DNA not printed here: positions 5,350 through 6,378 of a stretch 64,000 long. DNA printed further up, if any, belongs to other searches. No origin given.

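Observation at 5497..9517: Translationally coupled SNF2 helicase plus SWIM zinc-finger gene pair of unknown function, wedged between a peptide-utilisation locus and metXY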

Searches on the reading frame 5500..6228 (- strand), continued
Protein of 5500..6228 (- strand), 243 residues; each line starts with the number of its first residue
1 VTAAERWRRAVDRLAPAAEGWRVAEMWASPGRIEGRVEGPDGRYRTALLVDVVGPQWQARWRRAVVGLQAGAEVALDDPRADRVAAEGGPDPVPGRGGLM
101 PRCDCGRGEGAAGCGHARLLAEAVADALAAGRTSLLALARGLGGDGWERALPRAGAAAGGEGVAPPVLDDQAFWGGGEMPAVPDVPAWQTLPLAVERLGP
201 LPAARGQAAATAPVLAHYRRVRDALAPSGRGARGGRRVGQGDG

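Call 94: fold_search(model_id=the predicted structure, library=pdb)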
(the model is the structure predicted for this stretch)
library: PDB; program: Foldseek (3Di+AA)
matches with E <= 10: 755; with E <= 0.001: 0
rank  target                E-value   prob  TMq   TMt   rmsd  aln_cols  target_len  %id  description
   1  9axy_A                1.8e-01  0.28  0.13  0.11  13.8        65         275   18  Crystal structure of BRAF/MEK complex with NST-628 and inactive RAF (released 2024-04-17)
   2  7t4n_A                2.3e-01  0.21  0.14  0.09  12.8        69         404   12  Structure of dimeric unphosphorylated Pediculus humanus (Ph) PINK1 D357A mutant (released 2022-01-12)
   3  6pp9_A                2.8e-01  0.21  0.13  0.11  13.8        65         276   18  Crystal structure of BRAF:MEK1 complex (released 2019-10-09)
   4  9qj2_B                3.4e-01  0.28  0.12  0.08  10.4        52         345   19  Titin kinase (isoform b) from medaka (released 2025-12-24)
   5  7t4m_A                3.4e-01  0.16  0.14  0.09  12.8        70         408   13  Structure of dodecameric unphosphorylated Pediculus humanus (Ph) PINK1 D357A mutant (released 2022-01-12)
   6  9qj2_A                4.0e-01  0.23  0.12  0.08  10.5        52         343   19  Titin kinase (isoform b) from medaka (released 2025-12-24)
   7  1uwh_A                4.0e-01  0.16  0.12  0.11  13.9        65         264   15  The complex of wild type B-RAF and BAY439006. (released 2004-03-19)
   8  9eed                  4.5e-01  0.10  0.10  0.09  11.7        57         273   14  The Hanks-type kinase PknS from Xanthomonas citri bound to CHIR-124 (released 2025-11-26)
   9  6ygn_A                4.8e-01  0.15  0.12  0.06  13.9        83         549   11  Titin kinase and its flanking domains (released 2021-04-07)
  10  3npg_C                4.8e-01  0.14  0.15  0.15   8.0        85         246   16  Crystal structure of a protein with unknown function from DUF364 family (PH1506) from PYROCOCCUS HORIKOSHII at 2.70 A  (released 2010-09-29)
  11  9axx_D                5.4e-01  0.15  0.11  0.10  11.2        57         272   12  Crystal structure of BRAF/MEK1 complex with NST-628 and an active RAF dimer (released 2024-04-17)
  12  7t4k_A                5.4e-01  0.13  0.14  0.09  13.9        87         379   11  Structure of dimeric phosphorylated Pediculus humanus (Ph) PINK1 with kinked alpha-C helix in chain B (released 2022-01-12)
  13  8chf_A                5.8e-01  0.13  0.11  0.10  11.6        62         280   16  cryo-EM Structure of Craf:14-3-3:Mek1 (released 2024-02-21)
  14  9mhh_A                6.1e-01  0.21  0.12  0.03  11.8        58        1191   10  PI3KC3-C1 in complex with RAB1A. VPS34 kinase domain active conformation (released 2025-02-12)
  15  6q0j_C                6.5e-01  0.16  0.13  0.10  13.1        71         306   14  Structure of a MAPK pathway complex (released 2019-10-09)
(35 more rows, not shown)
